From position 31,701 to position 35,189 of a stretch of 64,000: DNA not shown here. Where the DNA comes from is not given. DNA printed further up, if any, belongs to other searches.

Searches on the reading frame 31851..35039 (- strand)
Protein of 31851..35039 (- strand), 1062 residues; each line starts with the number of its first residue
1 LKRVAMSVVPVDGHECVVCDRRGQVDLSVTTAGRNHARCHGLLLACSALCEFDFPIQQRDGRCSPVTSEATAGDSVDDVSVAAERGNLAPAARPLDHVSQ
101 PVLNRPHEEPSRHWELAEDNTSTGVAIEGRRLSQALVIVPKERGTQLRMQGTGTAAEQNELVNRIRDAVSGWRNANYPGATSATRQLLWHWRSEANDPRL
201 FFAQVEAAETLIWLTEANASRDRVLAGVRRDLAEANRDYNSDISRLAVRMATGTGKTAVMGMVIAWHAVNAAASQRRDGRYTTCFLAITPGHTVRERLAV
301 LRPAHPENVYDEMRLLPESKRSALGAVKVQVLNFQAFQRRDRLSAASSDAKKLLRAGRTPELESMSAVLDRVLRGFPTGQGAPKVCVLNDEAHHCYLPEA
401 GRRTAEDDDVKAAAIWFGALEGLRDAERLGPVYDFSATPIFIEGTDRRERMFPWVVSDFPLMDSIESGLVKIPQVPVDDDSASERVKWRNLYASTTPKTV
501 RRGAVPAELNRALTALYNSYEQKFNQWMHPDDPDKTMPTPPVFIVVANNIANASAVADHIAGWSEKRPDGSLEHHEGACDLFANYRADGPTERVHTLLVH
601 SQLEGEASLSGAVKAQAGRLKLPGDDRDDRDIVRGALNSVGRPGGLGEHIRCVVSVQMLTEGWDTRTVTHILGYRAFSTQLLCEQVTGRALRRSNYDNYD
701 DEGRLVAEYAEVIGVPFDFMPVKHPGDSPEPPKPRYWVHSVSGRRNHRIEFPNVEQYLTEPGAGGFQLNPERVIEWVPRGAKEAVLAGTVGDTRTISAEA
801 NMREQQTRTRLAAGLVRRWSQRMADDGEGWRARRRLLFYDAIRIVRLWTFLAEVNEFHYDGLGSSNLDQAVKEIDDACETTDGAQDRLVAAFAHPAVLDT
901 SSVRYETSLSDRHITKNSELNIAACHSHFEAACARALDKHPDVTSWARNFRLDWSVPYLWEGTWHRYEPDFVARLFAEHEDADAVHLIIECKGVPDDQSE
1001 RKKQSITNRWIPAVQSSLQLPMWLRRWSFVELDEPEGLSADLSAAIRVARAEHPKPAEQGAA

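Call 47: search_protein_families(library=padloc, proteins=[window:31851-35039:-], max_evalue=0.001)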
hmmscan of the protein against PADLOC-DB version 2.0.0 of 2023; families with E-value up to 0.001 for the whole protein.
window:31851-35039:- (1062 aa): 2 families
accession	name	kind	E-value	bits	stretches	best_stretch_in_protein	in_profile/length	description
PDLC03650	REase_III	-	1.6e-06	24.8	1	929-1010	786-863/898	Type III restriction enzyme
PDLC03648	REase_III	-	0.00068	15.9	0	651-693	312-354/871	Type III restriction enzyme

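Call 90: search_protein_families(library=pfam, proteins=[window:31851-35039:-], max_evalue=0.001)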
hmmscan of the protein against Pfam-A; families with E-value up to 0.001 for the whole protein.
window:31851-35039:- (1062 aa): 1 family
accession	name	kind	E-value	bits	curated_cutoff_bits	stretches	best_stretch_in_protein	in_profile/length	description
PF04851.21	ResIII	-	0.00023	21.5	22.5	1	241-398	21-140/164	Type III restriction enzyme, res subunit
